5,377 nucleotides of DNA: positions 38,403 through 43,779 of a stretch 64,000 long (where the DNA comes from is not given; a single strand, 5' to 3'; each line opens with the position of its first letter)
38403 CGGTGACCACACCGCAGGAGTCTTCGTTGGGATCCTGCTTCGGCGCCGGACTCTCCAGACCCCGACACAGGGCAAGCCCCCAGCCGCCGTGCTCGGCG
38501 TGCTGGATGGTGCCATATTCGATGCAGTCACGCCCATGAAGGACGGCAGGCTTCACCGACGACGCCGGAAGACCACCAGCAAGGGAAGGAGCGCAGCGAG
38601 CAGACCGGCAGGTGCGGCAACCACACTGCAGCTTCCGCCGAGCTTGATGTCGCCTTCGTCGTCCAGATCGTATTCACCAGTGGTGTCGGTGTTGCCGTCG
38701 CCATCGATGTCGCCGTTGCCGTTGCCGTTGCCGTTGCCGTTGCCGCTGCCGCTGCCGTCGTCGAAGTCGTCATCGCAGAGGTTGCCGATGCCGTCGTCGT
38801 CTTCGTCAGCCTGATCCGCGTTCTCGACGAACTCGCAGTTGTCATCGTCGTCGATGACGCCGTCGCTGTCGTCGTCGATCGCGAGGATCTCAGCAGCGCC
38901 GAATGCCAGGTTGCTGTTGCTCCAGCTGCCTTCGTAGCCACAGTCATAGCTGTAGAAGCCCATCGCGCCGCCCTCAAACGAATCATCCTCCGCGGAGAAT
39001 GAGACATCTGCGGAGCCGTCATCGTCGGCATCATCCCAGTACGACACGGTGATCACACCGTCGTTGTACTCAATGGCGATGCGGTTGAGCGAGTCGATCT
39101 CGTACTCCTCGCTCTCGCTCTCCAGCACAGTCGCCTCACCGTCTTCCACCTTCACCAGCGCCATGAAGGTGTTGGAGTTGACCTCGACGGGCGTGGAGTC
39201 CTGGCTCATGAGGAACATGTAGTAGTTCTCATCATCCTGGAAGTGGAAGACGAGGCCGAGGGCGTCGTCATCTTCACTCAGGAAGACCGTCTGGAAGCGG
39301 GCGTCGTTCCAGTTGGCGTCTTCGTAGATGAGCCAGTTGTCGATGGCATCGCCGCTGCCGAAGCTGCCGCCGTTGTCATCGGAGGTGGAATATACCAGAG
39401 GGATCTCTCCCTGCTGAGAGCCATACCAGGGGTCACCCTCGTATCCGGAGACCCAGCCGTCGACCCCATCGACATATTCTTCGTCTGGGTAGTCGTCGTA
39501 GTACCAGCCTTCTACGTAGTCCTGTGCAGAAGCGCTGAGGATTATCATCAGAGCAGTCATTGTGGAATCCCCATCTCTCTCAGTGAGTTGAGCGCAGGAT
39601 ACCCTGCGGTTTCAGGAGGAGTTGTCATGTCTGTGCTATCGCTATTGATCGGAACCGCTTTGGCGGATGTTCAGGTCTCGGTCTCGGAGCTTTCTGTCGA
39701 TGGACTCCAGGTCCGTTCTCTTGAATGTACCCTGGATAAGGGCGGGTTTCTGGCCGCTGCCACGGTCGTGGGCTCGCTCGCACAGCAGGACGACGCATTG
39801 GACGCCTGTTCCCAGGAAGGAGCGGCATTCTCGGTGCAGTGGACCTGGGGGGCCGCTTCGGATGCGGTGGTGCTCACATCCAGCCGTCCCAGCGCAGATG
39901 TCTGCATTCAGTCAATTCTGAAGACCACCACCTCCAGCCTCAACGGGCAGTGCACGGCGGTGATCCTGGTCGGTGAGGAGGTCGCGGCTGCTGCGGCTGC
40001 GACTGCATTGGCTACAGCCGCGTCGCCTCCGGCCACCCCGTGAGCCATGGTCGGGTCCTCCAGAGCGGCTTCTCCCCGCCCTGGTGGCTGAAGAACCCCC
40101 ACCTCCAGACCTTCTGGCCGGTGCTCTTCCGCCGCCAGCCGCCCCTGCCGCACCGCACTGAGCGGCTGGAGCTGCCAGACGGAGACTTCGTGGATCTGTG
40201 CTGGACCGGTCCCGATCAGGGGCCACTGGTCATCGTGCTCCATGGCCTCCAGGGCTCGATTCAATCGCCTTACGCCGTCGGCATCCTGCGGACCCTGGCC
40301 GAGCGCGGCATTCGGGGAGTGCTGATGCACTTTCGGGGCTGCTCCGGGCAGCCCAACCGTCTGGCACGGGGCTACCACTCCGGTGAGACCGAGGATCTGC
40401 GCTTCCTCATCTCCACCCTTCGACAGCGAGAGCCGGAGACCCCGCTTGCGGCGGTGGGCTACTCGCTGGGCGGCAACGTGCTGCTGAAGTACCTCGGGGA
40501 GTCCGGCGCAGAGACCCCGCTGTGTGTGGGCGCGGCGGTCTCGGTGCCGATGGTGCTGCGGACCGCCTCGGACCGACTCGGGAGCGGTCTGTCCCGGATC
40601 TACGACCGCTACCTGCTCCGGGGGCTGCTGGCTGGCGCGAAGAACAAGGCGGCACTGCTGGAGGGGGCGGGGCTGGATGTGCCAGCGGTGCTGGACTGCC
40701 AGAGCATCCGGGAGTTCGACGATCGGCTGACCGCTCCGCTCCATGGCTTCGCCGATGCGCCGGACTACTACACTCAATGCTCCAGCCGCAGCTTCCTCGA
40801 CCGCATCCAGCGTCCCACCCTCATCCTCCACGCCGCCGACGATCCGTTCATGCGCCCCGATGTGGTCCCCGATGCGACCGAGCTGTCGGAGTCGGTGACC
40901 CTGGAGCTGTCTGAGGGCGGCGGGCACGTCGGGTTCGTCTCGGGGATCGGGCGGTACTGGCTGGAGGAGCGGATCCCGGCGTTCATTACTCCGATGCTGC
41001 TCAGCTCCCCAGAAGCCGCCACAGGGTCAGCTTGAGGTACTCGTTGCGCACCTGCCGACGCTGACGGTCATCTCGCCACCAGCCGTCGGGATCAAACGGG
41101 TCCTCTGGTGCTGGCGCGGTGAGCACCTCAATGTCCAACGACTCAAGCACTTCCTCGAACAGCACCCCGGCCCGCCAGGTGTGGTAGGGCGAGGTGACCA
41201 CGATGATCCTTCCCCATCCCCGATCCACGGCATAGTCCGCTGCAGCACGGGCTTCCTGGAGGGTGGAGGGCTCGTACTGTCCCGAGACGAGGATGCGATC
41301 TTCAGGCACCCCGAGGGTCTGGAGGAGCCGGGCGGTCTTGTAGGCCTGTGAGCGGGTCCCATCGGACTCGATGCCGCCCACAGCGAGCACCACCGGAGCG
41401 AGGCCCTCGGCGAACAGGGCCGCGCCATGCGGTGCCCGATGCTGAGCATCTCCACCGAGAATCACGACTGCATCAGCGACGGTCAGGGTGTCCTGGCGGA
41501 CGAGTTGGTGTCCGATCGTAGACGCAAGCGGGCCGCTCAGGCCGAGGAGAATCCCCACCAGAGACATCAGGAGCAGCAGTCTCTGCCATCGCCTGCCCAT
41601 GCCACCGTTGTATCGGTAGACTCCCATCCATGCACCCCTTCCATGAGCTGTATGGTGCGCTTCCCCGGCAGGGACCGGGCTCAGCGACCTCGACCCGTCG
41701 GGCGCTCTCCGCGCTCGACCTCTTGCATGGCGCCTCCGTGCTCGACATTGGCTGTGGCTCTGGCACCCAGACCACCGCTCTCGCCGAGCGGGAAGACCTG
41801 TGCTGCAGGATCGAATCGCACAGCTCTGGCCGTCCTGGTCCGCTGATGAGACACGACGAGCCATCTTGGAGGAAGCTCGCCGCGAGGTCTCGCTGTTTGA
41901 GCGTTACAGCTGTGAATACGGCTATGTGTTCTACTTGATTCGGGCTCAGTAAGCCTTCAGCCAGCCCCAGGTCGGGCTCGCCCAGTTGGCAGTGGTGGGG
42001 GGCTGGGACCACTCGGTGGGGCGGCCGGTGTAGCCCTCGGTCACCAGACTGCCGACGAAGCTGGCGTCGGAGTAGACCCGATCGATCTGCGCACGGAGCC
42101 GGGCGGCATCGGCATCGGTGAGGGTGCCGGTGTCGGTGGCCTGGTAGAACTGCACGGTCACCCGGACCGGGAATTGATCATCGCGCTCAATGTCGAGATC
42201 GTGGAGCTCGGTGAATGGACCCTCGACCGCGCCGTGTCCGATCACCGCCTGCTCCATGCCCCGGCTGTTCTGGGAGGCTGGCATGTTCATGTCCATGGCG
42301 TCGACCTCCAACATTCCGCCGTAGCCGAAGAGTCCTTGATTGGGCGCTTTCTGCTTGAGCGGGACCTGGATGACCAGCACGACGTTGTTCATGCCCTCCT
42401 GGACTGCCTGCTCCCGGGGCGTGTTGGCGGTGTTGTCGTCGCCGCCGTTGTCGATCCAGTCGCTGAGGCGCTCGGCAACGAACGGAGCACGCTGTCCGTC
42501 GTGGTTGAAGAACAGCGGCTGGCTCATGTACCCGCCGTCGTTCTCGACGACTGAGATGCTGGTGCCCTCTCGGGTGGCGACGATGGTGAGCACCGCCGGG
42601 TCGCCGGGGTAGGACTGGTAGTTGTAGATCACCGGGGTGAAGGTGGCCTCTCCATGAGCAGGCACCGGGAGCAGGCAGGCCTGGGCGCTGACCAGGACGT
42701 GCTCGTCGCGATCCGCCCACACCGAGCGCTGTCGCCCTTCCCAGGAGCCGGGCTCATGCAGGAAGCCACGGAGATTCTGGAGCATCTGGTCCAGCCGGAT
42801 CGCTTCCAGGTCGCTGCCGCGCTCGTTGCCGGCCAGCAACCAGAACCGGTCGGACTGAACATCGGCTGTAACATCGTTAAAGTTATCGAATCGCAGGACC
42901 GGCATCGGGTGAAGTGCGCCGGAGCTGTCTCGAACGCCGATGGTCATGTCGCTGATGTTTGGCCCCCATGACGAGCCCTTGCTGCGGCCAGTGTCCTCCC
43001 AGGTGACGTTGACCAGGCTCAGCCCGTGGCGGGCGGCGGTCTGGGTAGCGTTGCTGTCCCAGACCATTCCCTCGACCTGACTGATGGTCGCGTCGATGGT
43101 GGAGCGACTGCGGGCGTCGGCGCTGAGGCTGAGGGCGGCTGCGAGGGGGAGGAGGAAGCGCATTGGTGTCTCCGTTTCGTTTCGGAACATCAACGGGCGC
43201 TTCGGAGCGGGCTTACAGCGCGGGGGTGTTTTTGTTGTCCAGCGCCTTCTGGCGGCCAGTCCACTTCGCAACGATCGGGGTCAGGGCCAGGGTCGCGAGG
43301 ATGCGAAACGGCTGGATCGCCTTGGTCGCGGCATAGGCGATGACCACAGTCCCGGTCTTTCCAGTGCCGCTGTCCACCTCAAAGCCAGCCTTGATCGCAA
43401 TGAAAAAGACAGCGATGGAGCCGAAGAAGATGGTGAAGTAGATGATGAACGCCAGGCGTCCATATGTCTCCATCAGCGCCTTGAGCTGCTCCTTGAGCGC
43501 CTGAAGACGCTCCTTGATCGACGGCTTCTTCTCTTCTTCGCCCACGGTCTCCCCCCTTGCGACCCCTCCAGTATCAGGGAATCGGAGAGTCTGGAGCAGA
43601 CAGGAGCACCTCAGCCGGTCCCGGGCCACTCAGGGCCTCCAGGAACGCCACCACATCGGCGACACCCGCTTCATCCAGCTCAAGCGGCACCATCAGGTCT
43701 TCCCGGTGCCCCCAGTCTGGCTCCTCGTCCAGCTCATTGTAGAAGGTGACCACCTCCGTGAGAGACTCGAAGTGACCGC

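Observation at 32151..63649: Seven members of one rSAM subfamily in two loci within 32 kb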

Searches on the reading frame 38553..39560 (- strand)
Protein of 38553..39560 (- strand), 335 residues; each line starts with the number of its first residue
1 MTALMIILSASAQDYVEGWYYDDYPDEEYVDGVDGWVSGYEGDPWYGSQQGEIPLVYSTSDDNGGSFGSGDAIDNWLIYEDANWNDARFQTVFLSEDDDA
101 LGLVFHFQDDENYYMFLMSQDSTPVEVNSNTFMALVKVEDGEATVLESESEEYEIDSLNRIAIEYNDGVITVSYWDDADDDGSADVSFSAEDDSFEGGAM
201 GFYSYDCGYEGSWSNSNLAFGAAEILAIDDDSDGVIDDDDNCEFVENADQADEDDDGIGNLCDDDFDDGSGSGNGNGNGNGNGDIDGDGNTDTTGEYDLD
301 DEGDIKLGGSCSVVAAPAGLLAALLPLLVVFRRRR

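Call 9: search_protein_families(library=pfam, proteins=[window:38553-39560:-], max_evalue=0.001)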
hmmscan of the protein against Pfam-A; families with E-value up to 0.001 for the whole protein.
window:38553-39560:- (335 aa): 0 families

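Call 18: search_protein_families(library=ncbifam, proteins=[window:38553-39560:-], max_evalue=0.01)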
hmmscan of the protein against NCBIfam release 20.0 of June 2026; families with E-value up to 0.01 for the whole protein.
window:38553-39560:- (335 aa): 3 families
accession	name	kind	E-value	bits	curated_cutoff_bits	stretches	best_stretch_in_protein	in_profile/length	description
NF045500.1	Omp28_seleno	equivalog_domain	3.3e-05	23.4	200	1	226-285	271-324/377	Omp28-related selenoprotein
NF045638.1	Mrt_dep_phytase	exception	0.0025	16.5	440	1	268-335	364-429/430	myxosortase-dependent phytase-like phosphatase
TIGR04564.1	Synergist_CTERM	domain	0.006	16.6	22.5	0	311-335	5-27/27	Synerg-CTERM sorting domain-containing protein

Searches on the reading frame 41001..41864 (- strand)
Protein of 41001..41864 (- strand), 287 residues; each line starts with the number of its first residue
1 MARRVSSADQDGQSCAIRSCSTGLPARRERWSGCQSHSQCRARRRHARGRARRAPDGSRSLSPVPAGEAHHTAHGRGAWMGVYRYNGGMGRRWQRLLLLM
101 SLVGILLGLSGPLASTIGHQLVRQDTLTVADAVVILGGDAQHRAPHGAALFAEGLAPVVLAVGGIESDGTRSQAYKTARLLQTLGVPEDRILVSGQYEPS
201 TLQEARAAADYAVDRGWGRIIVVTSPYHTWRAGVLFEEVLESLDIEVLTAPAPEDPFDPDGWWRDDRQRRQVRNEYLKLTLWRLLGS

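Call 18: search_protein_families(library=ncbifam, proteins=[window:41001-41864:-], max_evalue=0.01)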
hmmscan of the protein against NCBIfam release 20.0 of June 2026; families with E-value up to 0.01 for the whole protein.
window:41001-41864:- (287 aa): 1 family
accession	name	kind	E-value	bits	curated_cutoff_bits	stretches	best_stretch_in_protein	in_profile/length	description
NF007794.0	PRK10494.1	equivalog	0.00011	21.8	205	1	151-238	116-199/259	envelope biogenesis factor ElyC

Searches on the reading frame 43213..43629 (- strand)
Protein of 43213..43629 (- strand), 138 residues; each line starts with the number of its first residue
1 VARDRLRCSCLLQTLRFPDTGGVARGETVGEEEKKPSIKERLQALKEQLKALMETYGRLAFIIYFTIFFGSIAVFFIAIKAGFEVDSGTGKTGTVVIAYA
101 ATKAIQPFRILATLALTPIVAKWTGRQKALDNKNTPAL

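Call 9: search_protein_families(library=pfam, proteins=[window:43213-43629:-], max_evalue=0.001)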
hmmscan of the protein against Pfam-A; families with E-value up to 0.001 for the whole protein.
window:43213-43629:- (138 aa): 1 family
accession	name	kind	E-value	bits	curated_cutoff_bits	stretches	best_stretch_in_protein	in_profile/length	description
PF06916.18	FAM210A-B_dom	-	4.7e-13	49.9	26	2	48-87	2-41/88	FAM210A/B-like domain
